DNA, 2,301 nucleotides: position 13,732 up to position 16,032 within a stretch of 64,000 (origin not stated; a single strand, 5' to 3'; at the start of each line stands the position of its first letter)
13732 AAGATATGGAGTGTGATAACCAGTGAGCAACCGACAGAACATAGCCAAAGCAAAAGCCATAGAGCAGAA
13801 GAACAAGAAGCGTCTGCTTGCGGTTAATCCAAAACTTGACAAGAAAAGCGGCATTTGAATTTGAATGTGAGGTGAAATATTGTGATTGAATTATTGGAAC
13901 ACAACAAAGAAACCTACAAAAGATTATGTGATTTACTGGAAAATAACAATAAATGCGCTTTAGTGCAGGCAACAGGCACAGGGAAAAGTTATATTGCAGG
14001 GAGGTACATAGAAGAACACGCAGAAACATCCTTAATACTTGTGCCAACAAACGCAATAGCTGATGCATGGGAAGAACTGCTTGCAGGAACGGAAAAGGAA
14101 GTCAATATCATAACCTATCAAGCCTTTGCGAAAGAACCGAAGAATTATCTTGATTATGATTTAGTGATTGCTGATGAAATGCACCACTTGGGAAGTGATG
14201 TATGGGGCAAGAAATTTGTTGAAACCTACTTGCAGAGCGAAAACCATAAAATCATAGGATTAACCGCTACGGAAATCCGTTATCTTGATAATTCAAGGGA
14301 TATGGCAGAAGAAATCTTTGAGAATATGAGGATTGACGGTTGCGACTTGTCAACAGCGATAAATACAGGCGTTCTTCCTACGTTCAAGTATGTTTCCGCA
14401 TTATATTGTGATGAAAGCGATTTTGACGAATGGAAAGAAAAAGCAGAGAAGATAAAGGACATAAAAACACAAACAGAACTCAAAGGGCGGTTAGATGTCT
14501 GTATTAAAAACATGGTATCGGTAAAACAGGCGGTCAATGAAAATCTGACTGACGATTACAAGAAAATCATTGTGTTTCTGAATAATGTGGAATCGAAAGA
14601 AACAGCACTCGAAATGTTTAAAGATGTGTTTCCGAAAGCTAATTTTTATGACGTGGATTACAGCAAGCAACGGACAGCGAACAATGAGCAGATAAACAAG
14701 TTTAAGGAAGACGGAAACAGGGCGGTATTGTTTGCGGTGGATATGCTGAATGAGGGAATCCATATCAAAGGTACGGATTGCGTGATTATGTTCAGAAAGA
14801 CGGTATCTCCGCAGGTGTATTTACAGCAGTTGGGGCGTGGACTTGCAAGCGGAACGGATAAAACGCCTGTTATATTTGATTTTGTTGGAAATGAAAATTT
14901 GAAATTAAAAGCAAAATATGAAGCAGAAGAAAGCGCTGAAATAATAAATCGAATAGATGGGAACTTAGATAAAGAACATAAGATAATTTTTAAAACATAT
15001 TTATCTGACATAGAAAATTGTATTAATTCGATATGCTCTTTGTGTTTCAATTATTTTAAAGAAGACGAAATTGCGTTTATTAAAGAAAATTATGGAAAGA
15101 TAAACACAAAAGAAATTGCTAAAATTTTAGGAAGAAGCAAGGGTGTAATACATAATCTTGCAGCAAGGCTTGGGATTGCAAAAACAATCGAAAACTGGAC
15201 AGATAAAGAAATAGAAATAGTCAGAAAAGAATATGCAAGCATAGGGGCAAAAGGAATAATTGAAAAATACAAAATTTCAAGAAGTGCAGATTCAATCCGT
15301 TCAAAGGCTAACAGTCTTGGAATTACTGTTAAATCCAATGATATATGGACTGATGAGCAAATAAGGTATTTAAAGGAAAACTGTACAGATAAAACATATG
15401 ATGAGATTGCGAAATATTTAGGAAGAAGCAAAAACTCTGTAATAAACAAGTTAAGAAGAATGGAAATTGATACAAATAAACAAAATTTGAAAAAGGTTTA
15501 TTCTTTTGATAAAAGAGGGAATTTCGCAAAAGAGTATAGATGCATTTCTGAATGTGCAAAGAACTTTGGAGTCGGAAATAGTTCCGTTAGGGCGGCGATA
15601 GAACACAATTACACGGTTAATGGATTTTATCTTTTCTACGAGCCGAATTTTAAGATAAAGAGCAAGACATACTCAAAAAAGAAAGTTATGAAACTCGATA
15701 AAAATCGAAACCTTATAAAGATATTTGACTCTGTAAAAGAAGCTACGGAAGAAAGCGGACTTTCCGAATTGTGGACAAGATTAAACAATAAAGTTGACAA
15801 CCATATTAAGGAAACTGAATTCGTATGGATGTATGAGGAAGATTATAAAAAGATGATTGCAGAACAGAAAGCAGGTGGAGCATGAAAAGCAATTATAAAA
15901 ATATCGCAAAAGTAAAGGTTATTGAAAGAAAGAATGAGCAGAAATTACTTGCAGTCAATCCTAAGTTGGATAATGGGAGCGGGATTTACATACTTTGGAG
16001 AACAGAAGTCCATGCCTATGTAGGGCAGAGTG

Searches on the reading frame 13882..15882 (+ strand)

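Call 45: search_protein_families(library=phrogs, max_evalue=0.00001, proteins=[window:13882-15882:+])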
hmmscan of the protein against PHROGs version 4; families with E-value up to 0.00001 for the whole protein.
seq(667 aa): 6 families
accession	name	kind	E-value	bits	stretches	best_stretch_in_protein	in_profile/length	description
phrog_16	-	DNA, RNA and nucleotide metabolism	2e-42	146.4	1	1-545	270-704/986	DNA helicase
phrog_323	-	transcription regulation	6e-23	82.9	2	394-486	99-195/319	transcriptional regulator, D5-like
phrog_9690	-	DNA, RNA and nucleotide metabolism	9.3e-15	55.4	1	73-353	17-287/306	DNA helicase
phrog_1891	-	DNA, RNA and nucleotide metabolism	2.3e-09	38.1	1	438-536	3-98/255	HNH endonuclease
phrog_14101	-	transcription regulation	2.6e-09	38.6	1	487-538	5-58/103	transcriptional regulator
phrog_190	-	DNA, RNA and nucleotide metabolism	2.9e-06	27.8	0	393-483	5-99/338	Holliday junction resolvase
